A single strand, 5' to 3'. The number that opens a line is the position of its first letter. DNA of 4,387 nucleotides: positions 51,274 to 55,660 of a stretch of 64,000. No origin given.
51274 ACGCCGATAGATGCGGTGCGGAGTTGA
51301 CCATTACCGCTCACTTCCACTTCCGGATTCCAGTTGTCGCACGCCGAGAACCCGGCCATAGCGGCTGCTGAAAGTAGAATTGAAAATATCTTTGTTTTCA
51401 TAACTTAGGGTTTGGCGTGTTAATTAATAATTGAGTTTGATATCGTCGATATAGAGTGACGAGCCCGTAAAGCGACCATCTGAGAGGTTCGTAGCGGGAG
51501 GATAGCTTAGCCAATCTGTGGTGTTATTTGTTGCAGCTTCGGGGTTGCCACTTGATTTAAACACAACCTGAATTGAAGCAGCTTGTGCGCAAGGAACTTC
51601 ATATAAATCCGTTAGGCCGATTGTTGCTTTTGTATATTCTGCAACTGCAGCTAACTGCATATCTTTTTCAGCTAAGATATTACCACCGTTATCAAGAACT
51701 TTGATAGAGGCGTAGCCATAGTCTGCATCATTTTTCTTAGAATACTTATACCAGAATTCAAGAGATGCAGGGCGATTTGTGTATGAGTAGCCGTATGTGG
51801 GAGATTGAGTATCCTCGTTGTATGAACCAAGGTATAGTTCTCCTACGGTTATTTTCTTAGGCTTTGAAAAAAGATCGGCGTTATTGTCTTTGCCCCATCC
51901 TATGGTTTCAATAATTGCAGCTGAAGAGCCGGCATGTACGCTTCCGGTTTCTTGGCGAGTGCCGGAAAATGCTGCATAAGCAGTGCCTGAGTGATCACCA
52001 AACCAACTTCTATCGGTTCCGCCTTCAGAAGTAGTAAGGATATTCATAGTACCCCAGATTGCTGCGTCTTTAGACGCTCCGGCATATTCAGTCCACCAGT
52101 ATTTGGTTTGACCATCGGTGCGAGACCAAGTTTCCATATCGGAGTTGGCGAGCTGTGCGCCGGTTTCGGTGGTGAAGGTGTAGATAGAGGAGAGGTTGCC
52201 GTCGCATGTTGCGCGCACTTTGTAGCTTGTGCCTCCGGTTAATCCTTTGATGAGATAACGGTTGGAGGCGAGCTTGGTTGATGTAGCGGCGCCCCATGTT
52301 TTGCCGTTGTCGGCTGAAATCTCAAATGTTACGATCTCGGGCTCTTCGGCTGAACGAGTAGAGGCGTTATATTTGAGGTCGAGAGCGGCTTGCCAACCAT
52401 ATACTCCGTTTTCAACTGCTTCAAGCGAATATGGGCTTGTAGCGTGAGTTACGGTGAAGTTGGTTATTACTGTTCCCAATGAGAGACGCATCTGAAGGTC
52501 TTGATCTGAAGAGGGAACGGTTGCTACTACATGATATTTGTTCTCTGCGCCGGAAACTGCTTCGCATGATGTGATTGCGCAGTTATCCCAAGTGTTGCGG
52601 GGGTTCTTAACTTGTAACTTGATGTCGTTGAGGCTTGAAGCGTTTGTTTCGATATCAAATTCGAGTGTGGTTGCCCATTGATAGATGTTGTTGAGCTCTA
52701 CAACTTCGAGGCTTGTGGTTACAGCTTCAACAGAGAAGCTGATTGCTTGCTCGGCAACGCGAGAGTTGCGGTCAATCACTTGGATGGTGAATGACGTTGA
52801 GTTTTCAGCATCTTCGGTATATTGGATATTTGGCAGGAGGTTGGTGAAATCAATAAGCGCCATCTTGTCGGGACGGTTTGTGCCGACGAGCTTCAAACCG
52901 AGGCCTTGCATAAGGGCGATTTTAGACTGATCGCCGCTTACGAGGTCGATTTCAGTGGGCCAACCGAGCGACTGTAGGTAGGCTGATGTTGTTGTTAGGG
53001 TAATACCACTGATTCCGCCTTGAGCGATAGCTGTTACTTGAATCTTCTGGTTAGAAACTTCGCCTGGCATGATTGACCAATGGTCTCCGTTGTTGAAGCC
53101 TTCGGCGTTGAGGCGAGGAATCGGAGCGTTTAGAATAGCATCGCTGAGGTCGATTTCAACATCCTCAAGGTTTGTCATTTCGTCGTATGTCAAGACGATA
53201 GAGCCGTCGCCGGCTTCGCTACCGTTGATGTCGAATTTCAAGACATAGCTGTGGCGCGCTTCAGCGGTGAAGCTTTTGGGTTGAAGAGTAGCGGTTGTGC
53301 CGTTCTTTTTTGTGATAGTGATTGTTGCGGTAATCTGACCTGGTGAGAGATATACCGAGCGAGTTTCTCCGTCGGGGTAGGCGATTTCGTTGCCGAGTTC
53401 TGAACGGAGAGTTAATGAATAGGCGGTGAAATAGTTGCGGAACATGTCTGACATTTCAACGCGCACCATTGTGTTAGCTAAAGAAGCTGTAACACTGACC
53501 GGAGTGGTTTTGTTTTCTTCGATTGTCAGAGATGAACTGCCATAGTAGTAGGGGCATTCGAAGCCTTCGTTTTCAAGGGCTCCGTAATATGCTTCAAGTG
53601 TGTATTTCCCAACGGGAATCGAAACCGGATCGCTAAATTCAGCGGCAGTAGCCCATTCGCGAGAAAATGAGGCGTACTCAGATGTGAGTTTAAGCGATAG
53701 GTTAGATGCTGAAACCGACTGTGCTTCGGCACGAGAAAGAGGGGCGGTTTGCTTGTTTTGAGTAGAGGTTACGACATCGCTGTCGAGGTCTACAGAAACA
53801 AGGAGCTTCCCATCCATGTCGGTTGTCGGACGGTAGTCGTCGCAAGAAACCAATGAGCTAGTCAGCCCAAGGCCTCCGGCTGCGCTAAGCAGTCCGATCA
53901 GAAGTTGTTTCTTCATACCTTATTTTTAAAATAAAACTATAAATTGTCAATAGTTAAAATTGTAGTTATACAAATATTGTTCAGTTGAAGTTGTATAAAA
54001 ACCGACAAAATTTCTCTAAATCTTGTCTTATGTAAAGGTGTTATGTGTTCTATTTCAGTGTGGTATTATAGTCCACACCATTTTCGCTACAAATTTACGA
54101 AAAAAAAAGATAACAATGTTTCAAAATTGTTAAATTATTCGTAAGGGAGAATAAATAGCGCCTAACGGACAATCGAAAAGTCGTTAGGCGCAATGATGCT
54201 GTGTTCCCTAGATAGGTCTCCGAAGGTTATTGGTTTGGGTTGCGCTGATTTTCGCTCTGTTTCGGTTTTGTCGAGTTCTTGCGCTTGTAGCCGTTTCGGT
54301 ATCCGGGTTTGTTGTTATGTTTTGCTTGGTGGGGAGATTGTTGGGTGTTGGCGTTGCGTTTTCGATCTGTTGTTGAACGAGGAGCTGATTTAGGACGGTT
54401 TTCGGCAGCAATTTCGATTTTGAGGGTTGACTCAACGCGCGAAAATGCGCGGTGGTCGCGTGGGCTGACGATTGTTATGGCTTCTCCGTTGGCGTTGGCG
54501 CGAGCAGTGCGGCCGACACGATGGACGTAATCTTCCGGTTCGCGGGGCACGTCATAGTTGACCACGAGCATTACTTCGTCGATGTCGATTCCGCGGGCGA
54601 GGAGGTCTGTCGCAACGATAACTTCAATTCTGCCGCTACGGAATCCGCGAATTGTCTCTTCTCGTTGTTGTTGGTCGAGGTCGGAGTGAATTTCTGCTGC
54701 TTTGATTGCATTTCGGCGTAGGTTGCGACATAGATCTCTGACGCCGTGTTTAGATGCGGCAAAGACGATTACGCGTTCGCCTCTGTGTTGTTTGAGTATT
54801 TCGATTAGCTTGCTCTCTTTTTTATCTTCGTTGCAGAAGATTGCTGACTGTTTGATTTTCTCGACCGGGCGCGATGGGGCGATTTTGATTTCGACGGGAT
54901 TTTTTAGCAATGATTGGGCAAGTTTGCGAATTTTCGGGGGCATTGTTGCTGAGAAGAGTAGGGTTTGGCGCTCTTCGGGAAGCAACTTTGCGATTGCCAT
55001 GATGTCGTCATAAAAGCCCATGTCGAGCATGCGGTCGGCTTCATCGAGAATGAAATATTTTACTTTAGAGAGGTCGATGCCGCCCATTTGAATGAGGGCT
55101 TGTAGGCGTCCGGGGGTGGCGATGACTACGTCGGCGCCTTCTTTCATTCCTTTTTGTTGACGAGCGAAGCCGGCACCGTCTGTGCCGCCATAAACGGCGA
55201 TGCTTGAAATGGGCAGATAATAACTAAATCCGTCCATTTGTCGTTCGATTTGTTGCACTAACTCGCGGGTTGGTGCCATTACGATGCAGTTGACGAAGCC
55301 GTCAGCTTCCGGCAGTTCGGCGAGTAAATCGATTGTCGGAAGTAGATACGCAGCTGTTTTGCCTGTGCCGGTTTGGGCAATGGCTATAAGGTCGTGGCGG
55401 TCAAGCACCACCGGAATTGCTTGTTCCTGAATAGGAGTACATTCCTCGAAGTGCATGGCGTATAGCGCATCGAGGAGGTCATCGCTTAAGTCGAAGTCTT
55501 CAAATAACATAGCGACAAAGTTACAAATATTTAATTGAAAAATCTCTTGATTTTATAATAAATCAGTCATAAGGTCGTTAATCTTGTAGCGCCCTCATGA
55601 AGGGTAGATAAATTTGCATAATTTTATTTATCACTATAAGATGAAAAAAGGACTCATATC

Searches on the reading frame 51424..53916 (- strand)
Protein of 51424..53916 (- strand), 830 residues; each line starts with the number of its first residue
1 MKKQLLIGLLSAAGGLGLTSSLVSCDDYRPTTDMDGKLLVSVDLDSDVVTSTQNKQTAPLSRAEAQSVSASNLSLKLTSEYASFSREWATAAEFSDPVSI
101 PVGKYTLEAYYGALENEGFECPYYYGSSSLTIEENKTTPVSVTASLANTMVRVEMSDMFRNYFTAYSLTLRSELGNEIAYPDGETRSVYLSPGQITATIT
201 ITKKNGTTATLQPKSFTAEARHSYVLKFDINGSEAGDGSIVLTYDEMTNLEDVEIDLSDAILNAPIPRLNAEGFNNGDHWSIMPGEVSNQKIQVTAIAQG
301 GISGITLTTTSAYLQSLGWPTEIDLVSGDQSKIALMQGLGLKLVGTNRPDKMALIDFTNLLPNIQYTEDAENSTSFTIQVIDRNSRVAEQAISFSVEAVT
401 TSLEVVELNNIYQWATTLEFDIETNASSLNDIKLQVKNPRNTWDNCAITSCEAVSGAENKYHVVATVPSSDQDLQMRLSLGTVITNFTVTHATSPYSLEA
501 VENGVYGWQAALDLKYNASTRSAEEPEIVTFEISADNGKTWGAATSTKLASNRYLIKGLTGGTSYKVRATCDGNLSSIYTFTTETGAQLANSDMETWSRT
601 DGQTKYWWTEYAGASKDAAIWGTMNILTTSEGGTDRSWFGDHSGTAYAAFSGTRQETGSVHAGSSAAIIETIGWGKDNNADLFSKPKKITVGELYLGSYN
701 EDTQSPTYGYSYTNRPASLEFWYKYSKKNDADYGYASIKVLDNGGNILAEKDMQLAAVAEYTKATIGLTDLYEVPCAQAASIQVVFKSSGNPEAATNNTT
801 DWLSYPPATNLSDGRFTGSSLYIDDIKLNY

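Call 9: search_protein_families(library=pfam, proteins=[window:51424-53916:-], max_evalue=0.001)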
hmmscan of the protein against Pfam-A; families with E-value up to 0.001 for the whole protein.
window:51424-53916:- (830 aa): 3 families
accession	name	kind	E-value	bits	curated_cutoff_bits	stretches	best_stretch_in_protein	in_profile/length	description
PF14900.11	DUF4493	-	2.2e-43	149.1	27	1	41-258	8-225/226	Domain of unknown function (DUF4493)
PF13201.12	PCMD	-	6.4e-06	26.5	28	1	594-732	2-129/234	Putative carbohydrate metabolism domain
PF16656.11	Pur_ac_phosph_N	-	0.00046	21.1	30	0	526-583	27-93/93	Purple acid Phosphatase, N-terminal domain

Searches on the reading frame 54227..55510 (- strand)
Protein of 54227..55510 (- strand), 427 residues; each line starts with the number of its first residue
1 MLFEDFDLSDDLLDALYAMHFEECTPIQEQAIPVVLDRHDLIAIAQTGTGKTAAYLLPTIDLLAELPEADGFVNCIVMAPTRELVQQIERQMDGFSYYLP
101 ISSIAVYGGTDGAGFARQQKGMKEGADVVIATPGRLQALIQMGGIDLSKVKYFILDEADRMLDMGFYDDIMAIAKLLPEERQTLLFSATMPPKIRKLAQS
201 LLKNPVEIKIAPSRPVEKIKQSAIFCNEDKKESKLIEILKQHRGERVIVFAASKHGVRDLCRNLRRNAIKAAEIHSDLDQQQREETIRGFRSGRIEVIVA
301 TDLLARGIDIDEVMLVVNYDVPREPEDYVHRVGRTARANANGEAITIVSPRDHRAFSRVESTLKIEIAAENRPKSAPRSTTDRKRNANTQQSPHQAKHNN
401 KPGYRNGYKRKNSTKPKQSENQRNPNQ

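Call 9: search_protein_families(library=pfam, proteins=[window:54227-55510:-], max_evalue=0.001)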
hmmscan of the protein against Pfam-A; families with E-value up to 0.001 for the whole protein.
window:54227-55510:- (427 aa): 3 families
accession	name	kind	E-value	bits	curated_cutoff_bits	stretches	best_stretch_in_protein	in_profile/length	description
PF00270.35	DEAD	-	5.4e-47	160.1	26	1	25-196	1-166/167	DEAD/DEAH box helicase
PF00271.37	Helicase_C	-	2.2e-32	112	23.5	1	231-339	2-110/110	Helicase conserved C-terminal domain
PF04851.21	ResIII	-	1.8e-08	34.9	22.5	1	25-190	5-162/164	Type III restriction enzyme, res subunit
